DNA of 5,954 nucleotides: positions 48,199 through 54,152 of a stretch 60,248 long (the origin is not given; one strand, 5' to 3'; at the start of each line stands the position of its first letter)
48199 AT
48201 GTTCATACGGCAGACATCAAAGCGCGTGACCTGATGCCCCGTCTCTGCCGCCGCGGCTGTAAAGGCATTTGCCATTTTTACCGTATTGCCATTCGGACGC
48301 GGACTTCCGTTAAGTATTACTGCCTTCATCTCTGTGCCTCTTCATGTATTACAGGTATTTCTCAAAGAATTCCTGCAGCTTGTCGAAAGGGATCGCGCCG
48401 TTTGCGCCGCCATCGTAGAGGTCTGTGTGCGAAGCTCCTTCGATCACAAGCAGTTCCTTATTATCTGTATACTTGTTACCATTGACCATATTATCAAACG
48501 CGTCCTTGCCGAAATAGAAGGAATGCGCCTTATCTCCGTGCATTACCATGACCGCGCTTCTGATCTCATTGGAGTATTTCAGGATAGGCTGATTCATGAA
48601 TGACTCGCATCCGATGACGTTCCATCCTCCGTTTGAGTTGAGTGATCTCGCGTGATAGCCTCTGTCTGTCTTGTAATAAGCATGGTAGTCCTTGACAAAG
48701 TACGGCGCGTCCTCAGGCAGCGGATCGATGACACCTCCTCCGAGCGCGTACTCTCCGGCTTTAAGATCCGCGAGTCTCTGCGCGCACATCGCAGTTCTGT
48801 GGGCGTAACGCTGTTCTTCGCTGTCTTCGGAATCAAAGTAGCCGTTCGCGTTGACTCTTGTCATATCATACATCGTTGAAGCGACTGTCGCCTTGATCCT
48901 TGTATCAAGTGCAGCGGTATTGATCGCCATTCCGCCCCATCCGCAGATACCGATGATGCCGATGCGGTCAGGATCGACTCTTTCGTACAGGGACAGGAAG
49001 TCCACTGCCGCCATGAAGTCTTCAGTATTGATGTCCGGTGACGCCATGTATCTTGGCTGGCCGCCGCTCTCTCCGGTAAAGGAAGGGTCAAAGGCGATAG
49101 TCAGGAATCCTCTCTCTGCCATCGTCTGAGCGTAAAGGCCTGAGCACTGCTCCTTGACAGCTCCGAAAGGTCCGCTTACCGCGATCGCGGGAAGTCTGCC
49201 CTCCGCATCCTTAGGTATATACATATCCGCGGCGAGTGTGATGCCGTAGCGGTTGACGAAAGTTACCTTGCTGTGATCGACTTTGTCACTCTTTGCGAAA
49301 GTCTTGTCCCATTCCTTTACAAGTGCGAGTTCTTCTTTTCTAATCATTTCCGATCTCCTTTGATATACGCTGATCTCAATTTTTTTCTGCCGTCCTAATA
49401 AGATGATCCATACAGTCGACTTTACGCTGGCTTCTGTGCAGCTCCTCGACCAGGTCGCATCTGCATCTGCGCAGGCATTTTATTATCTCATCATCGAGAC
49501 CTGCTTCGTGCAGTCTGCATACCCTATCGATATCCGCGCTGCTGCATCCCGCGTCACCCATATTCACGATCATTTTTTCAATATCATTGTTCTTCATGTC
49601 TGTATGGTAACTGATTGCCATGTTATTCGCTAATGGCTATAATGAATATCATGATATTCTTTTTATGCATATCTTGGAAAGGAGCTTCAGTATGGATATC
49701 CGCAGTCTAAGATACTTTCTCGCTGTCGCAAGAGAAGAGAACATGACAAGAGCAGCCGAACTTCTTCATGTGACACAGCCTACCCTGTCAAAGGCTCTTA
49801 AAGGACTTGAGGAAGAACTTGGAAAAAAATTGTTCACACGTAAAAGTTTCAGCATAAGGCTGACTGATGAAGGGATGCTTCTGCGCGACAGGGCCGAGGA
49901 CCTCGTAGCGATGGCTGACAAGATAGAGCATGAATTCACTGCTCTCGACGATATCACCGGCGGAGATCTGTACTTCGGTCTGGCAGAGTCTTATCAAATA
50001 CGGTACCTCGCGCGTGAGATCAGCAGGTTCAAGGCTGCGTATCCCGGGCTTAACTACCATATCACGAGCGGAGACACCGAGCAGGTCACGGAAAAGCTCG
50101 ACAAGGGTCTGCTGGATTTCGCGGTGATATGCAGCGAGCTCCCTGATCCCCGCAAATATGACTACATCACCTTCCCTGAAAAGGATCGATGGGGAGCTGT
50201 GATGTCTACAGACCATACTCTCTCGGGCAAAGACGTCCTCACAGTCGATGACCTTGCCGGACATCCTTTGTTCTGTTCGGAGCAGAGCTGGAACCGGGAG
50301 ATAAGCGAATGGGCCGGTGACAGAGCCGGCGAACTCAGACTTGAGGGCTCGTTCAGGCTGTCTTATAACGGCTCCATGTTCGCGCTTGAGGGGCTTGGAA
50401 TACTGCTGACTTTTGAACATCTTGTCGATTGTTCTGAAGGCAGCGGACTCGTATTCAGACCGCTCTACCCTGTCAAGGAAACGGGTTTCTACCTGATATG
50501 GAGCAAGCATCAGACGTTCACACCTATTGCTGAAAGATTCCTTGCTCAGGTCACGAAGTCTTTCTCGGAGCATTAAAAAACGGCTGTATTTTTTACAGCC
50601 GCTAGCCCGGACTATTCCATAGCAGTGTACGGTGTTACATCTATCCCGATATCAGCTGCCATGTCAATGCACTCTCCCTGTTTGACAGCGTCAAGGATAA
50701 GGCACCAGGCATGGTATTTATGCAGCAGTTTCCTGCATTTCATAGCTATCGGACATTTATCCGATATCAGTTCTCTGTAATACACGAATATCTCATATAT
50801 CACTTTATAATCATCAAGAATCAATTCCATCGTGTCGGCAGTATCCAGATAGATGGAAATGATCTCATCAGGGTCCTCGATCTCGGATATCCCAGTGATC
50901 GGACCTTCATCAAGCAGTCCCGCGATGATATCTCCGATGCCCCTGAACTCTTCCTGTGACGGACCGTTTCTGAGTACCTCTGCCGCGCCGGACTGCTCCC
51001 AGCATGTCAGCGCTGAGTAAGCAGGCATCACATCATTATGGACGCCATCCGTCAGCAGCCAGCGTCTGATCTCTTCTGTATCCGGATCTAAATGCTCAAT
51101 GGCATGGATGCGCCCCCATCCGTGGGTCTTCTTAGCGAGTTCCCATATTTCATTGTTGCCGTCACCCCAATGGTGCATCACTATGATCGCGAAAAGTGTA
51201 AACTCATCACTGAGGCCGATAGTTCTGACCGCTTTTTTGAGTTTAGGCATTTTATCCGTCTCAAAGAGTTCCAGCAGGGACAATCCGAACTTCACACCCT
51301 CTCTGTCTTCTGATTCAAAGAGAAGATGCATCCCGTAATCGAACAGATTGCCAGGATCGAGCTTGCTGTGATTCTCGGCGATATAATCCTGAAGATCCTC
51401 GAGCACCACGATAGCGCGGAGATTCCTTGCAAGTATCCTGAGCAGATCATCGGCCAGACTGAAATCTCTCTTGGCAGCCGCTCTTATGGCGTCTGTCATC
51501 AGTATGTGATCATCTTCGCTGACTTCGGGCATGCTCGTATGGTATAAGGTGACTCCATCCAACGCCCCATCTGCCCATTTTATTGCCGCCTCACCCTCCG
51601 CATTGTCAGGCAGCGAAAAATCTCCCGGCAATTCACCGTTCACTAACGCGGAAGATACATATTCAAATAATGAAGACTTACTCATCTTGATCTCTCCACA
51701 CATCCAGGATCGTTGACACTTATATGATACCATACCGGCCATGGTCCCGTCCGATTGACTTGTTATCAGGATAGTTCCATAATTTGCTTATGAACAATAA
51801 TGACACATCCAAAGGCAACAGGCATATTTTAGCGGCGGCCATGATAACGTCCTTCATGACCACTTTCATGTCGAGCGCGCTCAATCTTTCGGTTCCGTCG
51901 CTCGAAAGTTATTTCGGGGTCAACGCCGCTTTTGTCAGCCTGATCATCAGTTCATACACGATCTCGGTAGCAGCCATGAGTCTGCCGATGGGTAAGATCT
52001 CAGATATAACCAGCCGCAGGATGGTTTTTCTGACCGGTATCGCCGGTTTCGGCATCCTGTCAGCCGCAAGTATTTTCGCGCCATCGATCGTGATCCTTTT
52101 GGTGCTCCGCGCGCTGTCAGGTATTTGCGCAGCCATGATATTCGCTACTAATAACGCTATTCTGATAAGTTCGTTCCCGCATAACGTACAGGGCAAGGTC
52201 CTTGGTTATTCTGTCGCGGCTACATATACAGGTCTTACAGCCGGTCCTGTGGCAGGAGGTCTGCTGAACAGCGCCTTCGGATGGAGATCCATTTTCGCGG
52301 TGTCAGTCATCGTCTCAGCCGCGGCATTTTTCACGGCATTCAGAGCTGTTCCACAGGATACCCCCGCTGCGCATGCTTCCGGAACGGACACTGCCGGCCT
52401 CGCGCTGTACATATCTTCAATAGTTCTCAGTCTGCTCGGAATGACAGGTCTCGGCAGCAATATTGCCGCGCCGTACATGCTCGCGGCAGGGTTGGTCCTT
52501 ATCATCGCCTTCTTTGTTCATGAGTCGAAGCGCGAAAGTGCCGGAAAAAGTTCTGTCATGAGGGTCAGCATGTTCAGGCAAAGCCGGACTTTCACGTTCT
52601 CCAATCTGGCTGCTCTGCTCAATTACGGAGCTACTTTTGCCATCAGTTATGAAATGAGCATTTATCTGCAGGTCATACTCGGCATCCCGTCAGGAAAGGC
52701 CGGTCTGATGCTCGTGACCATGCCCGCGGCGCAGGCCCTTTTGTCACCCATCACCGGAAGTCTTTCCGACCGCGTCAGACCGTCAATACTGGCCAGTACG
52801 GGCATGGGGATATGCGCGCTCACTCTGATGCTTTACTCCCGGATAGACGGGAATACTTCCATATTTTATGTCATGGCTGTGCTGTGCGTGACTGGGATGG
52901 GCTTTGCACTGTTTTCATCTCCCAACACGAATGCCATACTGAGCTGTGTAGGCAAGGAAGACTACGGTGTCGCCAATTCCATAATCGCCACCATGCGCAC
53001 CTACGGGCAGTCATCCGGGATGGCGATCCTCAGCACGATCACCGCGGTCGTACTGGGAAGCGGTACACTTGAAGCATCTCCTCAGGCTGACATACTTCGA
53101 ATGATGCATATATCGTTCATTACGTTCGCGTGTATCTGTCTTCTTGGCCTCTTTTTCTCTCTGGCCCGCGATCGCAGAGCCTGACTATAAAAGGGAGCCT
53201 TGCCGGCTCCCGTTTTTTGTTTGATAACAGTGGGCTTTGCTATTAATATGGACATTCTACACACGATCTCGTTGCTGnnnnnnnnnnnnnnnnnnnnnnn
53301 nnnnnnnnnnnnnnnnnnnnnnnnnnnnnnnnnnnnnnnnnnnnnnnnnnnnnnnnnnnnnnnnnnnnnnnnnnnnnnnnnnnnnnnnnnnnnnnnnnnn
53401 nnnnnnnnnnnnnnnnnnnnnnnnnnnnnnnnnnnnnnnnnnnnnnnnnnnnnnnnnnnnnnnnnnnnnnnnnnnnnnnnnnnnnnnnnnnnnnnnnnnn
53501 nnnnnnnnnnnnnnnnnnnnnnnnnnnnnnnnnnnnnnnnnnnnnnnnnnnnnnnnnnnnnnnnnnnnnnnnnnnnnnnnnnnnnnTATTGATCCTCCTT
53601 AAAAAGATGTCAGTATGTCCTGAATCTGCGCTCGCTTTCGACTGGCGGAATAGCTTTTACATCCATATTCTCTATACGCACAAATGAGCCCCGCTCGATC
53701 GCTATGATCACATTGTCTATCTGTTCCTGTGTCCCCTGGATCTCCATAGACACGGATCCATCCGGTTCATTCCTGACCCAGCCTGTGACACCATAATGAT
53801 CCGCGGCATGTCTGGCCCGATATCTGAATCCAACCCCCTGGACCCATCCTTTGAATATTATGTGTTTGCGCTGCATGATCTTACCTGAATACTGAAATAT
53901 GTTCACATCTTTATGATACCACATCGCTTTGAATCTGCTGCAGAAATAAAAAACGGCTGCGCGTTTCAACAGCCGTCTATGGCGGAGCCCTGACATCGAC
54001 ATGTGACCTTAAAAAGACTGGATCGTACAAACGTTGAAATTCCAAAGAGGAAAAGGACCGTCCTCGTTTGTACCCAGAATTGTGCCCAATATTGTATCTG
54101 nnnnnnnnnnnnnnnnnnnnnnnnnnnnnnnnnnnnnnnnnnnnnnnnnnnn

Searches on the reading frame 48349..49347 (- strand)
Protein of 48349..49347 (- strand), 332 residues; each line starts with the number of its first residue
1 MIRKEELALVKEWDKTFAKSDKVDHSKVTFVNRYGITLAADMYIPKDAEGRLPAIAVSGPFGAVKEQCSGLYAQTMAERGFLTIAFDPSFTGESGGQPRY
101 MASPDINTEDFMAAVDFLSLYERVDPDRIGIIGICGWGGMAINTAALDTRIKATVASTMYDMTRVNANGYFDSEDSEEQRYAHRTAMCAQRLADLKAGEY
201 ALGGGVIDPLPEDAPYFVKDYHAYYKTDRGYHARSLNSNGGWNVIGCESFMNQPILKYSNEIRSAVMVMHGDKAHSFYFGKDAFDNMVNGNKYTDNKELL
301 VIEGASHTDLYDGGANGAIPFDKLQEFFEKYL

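Call 35: search_protein_families(library=pfam, proteins=[window:48349-49347:-], max_evalue=0.0001)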
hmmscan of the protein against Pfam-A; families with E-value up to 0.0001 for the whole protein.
window:48349-49347:- (332 aa): 5 families
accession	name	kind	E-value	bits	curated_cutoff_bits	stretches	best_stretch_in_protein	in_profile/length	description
PF02129.25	Peptidase_S15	-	8.6e-10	39.2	23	1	35-179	2-151/262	X-Pro dipeptidyl-peptidase (S15 family)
PF12740.14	PETase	-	2.2e-08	34.3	28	1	27-164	31-162/263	PET hydrolase-like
PF05448.18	AXE1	-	1.5e-06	27.6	21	1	110-158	159-207/321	Acetyl xylan esterase (AXE1)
PF01738.24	DLH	-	6.5e-06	26.3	21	1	45-156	8-126/217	Dienelactone hydrolase family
PF00326.27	Peptidase_S9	-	3e-05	24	22.6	0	72-156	6-94/213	Prolyl oligopeptidase family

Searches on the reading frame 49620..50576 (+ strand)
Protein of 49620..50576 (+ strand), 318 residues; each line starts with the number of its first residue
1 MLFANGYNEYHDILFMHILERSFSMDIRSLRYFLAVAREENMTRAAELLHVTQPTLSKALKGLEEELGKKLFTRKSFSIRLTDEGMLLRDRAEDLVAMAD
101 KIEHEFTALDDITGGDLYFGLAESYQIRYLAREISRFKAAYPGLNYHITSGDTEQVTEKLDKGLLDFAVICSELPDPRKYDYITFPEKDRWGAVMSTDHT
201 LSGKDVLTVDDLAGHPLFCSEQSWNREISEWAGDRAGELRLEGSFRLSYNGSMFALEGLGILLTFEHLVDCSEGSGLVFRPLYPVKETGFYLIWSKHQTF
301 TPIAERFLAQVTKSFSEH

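Call 35: search_protein_families(library=pfam, proteins=[window:49620-50576:+], max_evalue=0.0001)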
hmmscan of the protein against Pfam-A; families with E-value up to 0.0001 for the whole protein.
window:49620-50576:+ (318 aa): 2 families
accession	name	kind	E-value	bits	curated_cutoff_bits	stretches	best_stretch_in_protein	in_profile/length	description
PF03466.25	LysR_substrate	-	8.6e-25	87.8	28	1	115-314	6-207/209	LysR substrate binding domain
PF00126.33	HTH_1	-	4.8e-22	78.1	26.6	1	27-85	1-59/60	Bacterial regulatory helix-turn-helix protein, lysR family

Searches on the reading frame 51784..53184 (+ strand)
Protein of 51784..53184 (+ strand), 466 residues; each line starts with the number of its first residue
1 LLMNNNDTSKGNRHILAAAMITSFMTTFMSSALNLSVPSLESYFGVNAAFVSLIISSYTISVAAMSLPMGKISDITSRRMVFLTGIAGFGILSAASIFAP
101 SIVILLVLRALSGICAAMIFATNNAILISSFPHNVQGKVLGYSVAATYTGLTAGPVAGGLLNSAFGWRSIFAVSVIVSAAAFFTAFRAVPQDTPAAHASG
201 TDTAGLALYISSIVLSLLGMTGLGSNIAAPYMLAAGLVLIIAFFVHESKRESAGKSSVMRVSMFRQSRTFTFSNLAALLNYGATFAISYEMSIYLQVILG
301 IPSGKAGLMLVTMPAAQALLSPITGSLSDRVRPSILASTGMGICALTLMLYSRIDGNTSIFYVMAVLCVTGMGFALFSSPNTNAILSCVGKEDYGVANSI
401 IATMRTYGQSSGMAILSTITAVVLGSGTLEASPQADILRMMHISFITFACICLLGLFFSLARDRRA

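Call 83: search_protein_families(library=pfam, proteins=[window:51784-53184:+], max_evalue=0.0001)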
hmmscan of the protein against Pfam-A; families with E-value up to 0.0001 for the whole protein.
window:51784-53184:+ (466 aa): 1 family
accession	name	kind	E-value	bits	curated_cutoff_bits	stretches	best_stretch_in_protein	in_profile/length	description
PF07690.21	MFS_1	-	3.8e-45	154.8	33.4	2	20-230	2-203/347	Major Facilitator Superfamily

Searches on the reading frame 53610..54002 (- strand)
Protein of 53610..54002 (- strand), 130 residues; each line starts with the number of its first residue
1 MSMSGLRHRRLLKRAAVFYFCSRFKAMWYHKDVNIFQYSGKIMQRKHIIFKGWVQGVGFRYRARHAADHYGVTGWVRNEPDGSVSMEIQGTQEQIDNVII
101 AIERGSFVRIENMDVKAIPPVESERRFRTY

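Call 83: search_protein_families(library=pfam, proteins=[window:53610-54002:-], max_evalue=0.0001)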
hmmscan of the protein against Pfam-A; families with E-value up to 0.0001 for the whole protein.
window:53610-54002:- (130 aa): 1 family
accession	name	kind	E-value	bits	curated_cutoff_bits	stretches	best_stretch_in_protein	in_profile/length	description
PF00708.24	Acylphosphatase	-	1.3e-21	77.1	22.5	1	47-128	2-84/85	Acylphosphatase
